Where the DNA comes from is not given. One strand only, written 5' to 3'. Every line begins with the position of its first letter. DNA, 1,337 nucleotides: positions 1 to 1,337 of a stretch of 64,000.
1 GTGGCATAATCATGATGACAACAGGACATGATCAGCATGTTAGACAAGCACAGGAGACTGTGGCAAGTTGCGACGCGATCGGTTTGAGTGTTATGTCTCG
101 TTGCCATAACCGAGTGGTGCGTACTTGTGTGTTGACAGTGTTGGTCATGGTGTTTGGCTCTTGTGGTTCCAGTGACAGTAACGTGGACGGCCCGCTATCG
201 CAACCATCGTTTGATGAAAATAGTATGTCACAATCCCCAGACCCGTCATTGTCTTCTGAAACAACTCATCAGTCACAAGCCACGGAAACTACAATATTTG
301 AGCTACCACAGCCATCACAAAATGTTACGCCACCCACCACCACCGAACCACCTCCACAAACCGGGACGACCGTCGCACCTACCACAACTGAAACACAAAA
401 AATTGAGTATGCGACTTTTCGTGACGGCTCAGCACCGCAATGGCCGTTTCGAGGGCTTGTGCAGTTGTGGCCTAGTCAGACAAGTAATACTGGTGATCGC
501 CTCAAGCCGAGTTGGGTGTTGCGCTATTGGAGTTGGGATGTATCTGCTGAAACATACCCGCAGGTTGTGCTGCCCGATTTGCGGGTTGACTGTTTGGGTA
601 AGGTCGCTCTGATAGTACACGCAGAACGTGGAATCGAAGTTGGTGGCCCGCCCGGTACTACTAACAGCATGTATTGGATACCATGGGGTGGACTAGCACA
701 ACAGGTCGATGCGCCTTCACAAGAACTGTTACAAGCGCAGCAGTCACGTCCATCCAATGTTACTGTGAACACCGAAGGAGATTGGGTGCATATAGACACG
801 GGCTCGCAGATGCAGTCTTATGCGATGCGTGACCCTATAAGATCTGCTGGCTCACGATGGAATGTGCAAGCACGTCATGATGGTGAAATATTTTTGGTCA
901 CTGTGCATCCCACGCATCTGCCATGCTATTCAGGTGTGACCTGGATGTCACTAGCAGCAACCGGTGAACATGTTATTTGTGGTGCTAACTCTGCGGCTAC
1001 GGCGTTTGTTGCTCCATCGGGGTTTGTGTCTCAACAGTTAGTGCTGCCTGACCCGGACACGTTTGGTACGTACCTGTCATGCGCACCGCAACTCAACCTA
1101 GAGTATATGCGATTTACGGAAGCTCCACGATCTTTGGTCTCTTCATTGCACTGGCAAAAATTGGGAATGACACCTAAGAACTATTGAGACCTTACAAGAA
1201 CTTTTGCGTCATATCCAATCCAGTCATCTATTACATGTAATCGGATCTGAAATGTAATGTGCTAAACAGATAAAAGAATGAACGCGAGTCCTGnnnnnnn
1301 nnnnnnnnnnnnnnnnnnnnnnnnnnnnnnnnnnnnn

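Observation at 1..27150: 27-kb array of three co-clustered paralog families (A lipoprotein, B leaderless LAS peptidase, C membrane-anchored protein)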

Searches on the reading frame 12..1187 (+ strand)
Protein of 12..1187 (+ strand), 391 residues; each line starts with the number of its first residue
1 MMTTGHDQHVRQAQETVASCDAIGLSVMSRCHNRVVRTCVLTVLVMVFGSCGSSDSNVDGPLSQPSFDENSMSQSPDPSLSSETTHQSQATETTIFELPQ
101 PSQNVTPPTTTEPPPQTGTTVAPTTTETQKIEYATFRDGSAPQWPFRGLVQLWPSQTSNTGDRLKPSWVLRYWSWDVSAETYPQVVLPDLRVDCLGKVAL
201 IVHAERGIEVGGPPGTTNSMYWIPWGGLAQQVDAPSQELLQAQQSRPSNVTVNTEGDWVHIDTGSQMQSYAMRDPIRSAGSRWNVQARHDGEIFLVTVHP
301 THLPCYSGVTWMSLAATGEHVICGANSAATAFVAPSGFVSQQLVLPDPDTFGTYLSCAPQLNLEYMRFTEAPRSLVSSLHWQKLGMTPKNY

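Call 4: search_protein_families(library=pfam, proteins=[window:12-1187:+], max_evalue=1)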
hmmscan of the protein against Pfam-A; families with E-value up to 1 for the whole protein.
window:12-1187:+ (391 aa): 0 families

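Call 13: search_solved_structures(query=A1, max_evalue=10)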
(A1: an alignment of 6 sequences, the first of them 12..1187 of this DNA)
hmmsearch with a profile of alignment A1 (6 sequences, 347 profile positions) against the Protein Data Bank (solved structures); distinct sequences matched with E-value up to 10: 2.
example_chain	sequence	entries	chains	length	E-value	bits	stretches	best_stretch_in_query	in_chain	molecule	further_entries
8kew_F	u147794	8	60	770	0.0066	18.9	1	46-132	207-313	P3(40) | Amyloid-beta precursor protein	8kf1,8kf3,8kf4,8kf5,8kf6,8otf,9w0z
7eu3_B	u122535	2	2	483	2.5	10.4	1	283-307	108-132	NAD(P)H-quinone oxidoreductase subunit 2, chloroplastic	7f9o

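Call 15: find_homologous_proteins(query=A1)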
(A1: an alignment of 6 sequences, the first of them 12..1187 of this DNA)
Query A1 (6 sequences) (391 aa, profile of the alignment): 67 proteins with E <= 0.001 among 8000 candidates.
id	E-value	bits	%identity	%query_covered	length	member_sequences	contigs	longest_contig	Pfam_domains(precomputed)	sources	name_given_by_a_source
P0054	8.3e-166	569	52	74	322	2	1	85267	-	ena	-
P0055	3.3e-165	567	55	63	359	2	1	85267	-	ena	-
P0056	1.3e-163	562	60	61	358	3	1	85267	-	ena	-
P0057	1.0e-162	559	58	63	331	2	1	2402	-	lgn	-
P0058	5.7e-159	547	100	96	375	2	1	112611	-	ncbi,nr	ncbi:MAG: hypothetical protein OXI96_06145 [Acidimicrobiaceae bacterium]|nr:hypothetical protein [Ac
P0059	1.2e-156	539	51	86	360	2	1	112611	-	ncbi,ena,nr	ncbi:MAG: hypothetical protein OXI96_06265 [Acidimicrobiaceae bacterium]|nr:hypothetical protein [Ac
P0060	5.0e-142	491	49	85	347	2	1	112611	-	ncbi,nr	ncbi:MAG: hypothetical protein OXI96_06135 [Acidimicrobiaceae bacterium]|nr:hypothetical protein [Ac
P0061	2.7e-141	489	44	87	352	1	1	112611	-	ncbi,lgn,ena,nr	ncbi:MAG: hypothetical protein OXI96_06285 [Acidimicrobiaceae bacterium]|nr:hypothetical protein [Ac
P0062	2.0e-123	430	46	86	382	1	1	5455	-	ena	-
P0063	5.1e-123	429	46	86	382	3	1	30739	-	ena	-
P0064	6.7e-123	428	53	75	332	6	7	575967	-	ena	-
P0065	8.6e-123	428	56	71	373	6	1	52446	-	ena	-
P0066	3.6e-121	423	60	63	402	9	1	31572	-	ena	-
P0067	5.3e-121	422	46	86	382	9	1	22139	-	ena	-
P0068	1.9e-119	417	57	63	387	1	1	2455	-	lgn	-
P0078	1.7e-111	391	57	64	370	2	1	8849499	-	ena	-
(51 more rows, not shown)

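Call 22: find_encoding_contigs(protein=P0078, flank=10000, max_places=2)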
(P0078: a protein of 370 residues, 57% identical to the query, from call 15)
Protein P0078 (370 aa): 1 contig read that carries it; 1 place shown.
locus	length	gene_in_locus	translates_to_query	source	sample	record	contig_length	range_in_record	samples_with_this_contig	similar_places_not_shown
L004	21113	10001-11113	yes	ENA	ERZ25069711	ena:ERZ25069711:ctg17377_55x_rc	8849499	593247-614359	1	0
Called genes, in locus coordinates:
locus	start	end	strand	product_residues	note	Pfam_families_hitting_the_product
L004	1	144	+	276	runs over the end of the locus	PF00561:Abhydrolase_1, PF12146:Hydrolase_4, PF12697:Abhydrolase_6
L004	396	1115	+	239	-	PF01728:FtsJ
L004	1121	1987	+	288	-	PF01513:NAD_kinase, PF20143:NAD_kinase_C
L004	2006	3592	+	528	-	PF02463:SMC_N, PF13304:AAA_21 (faint)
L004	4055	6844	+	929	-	PF06651:DUF1163 (faint)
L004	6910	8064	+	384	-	-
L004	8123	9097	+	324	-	-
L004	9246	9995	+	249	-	-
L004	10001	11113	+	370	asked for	-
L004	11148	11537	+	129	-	-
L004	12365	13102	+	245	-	-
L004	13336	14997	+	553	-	PF06418:CTP_synth_N, PF00117:GATase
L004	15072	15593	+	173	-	PF00293:NUDIX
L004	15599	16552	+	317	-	PF02899:Phage_int_SAM_1, PF00589:Phage_integrase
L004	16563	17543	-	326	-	PF00579:tRNA-synt_1b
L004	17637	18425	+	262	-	PF02616:SMC_ScpA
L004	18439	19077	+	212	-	PF04079:SMC_ScpB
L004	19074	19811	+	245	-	PF01479:S4, PF00849:PseudoU_synth_2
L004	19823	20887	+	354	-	PF02153:PDH_N, PF20463:PDH_C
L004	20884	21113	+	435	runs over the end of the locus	PF00275:EPSP_synthase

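Call 26: search_protein_families(library=pfam, proteins=[L004:4055-6844:+, L004:6910-8064:+], max_evalue=0.1)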
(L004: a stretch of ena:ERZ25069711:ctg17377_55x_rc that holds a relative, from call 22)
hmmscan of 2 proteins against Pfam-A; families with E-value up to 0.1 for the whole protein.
L004:4055-6844:+ (929 aa): 2 families
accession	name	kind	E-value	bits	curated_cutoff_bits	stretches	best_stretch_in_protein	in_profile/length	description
PF04151.21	PPC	-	1.2e-05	26.5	25.9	1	824-891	3-68/70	Bacterial pre-peptidase C-terminal domain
PF06651.16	DUF1163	-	1.2e-05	25.8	21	0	329-350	30-51/68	Protein of unknown function (DUF1163)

L004:6910-8064:+ (384 aa): 1 family
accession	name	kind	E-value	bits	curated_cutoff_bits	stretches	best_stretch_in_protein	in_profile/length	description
PF10531.15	SLBB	-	0.052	13.8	27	1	136-164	3-30/55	SLBB domain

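Call 87: find_encoding_contigs(protein=P0057, flank=5000, max_places=3)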
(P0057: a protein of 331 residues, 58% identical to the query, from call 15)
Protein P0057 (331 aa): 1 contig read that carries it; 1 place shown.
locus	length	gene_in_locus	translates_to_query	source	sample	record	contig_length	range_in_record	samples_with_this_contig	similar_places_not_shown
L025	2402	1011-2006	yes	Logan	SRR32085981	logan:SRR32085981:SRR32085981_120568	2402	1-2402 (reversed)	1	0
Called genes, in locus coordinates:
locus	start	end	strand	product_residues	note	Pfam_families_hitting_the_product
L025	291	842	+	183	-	-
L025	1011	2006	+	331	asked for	-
